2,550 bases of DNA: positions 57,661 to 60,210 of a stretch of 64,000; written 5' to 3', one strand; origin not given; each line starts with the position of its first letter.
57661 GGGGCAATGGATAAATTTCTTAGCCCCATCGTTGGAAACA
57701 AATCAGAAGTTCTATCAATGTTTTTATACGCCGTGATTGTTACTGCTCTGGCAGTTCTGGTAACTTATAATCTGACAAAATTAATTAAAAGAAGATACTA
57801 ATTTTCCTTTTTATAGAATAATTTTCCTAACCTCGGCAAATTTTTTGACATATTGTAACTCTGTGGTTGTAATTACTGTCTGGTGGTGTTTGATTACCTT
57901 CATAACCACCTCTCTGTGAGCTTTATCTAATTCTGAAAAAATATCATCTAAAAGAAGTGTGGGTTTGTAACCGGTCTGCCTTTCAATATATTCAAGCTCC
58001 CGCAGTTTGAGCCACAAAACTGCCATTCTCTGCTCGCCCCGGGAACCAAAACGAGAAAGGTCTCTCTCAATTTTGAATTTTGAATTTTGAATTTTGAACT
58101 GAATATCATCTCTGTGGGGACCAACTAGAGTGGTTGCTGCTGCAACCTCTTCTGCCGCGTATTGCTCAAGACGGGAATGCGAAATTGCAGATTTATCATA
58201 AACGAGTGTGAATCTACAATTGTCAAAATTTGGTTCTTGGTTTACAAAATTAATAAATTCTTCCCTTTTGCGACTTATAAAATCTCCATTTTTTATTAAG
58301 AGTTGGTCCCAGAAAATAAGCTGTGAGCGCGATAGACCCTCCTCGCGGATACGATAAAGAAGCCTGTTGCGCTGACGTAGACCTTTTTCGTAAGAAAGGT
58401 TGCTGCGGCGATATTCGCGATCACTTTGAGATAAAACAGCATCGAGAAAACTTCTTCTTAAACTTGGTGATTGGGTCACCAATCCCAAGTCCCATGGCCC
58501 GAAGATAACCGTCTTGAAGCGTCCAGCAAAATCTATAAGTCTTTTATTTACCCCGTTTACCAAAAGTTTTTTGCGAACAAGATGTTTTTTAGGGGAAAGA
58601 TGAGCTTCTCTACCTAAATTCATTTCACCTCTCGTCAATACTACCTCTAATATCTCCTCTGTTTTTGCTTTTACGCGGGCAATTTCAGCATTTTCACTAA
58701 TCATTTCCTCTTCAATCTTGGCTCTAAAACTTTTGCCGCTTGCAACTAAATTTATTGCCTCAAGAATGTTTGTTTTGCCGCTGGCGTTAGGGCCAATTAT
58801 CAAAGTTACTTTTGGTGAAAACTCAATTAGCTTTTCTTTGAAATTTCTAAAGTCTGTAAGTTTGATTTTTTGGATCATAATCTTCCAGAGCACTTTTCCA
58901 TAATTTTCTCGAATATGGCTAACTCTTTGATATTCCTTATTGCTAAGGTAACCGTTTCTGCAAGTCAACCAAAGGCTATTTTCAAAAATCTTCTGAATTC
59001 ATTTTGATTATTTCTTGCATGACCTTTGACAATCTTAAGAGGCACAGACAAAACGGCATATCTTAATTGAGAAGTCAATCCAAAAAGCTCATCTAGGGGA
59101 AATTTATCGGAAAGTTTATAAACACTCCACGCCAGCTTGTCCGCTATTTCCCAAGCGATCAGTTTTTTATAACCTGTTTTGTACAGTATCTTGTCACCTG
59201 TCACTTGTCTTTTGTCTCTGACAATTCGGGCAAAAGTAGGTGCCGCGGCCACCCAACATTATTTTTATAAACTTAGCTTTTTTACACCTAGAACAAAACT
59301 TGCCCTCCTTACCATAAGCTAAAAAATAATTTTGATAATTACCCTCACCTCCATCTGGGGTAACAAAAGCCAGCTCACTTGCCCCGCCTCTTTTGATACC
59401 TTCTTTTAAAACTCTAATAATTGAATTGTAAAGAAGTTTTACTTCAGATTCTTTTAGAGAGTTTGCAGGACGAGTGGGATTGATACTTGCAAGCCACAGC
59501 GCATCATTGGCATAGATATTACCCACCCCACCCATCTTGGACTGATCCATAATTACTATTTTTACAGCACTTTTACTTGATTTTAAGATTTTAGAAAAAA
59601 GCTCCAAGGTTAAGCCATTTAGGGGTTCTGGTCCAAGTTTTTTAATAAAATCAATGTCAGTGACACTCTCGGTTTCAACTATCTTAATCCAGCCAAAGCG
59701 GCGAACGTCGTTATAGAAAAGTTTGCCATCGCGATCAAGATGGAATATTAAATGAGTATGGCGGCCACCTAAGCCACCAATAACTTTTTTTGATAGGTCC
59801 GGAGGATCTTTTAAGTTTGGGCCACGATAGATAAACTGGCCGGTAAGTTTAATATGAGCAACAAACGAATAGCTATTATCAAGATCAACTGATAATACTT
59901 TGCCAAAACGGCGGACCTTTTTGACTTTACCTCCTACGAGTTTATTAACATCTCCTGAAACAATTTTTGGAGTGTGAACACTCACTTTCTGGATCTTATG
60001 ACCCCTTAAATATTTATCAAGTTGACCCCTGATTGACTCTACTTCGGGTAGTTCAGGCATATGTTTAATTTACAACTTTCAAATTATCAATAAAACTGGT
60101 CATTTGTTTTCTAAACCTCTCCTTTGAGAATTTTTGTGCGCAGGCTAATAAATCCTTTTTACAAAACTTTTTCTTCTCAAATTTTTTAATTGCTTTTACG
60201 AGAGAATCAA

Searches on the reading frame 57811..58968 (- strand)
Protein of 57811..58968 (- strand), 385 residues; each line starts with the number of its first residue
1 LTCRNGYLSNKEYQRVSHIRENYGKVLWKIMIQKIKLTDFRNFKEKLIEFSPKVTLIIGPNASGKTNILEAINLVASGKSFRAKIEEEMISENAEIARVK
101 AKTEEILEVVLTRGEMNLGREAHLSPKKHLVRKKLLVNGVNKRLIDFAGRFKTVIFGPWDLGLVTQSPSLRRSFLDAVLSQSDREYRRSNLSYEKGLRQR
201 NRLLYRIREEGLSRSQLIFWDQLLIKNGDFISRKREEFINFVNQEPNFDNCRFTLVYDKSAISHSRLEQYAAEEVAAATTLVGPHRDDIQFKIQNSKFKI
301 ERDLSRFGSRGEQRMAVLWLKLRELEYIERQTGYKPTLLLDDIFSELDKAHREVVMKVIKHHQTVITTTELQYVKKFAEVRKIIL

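Call 51: search_protein_families(library=pfam, proteins=[window:57811-58968:-], max_evalue=0.001)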
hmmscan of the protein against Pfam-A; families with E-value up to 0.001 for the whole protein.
window:57811-58968:- (385 aa): 6 families
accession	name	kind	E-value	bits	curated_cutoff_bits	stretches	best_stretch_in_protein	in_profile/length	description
PF02463.25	SMC_N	-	4.2e-21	75.8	40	1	31-379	1-207/220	RecF/RecN/SMC N terminal domain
PF13175.12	AAA_15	-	1.1e-13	52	32.1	1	31-97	1-72/374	AAA ATPase domain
PF13476.12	AAA_23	-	1.5e-13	52.3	27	1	34-140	1-112/201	AAA domain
PF13304.12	AAA_21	-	5.8e-08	33.6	27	1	54-79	1-28/304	AAA domain, putative AbiEii toxin, Type IV TA system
PF13555.12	AAA_29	-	1e-06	28.8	27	1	33-79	2-49/61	P-loop containing region of AAA domain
PF13514.12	AAA_27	-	3.7e-05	23.9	22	1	32-73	3-47/206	AAA domain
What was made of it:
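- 56674..60060 (-): Upstream syntenic context of locus 2: NAD(P)HX dehydratase (56674..57516), RecF (57811..58968), IVP-like ORF (58965..59252) and Fpg/MutM (59194..60060). Pfam in call 51.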

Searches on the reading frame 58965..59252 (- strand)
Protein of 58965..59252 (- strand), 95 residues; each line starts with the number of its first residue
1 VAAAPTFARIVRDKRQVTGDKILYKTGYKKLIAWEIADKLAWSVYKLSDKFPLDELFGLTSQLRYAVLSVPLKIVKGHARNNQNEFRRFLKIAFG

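Call 51: search_protein_families(library=pfam, proteins=[window:58965-59252:-], max_evalue=0.001)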
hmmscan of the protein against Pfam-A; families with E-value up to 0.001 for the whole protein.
window:58965-59252:- (95 aa): 1 family
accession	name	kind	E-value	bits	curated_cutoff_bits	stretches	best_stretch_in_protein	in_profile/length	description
PF05635.17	23S_rRNA_IVP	-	4.9e-18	65.8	33.8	1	29-95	1-67/106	23S rRNA-intervening sequence protein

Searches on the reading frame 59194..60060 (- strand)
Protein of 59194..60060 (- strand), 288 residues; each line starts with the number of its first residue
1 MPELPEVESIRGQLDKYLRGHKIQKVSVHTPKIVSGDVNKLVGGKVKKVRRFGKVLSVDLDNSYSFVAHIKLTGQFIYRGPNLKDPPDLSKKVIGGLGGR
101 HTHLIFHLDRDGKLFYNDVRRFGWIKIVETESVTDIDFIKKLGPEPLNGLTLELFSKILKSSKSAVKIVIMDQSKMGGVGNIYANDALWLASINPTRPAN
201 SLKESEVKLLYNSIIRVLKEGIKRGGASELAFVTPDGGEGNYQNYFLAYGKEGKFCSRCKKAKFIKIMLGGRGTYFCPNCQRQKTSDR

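Call 51: search_protein_families(library=pfam, proteins=[window:59194-60060:-], max_evalue=0.001)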
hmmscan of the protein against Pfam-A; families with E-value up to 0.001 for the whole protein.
window:59194-60060:- (288 aa): 3 families
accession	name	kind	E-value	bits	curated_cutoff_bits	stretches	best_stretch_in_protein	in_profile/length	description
PF01149.29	Fapy_DNA_glyco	-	1.1e-24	87.8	25.5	1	1-124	1-116/117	Formamidopyrimidine-DNA glycosylase N-terminal domain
PF06831.19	H2TH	-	2e-24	85.8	34.7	1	142-228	1-88/93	Formamidopyrimidine-DNA glycosylase H2TH domain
PF06827.20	zf-FPG_IleRS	-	4.9e-05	23.5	21.3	1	253-281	1-28/30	Zinc finger found in FPG and IleRS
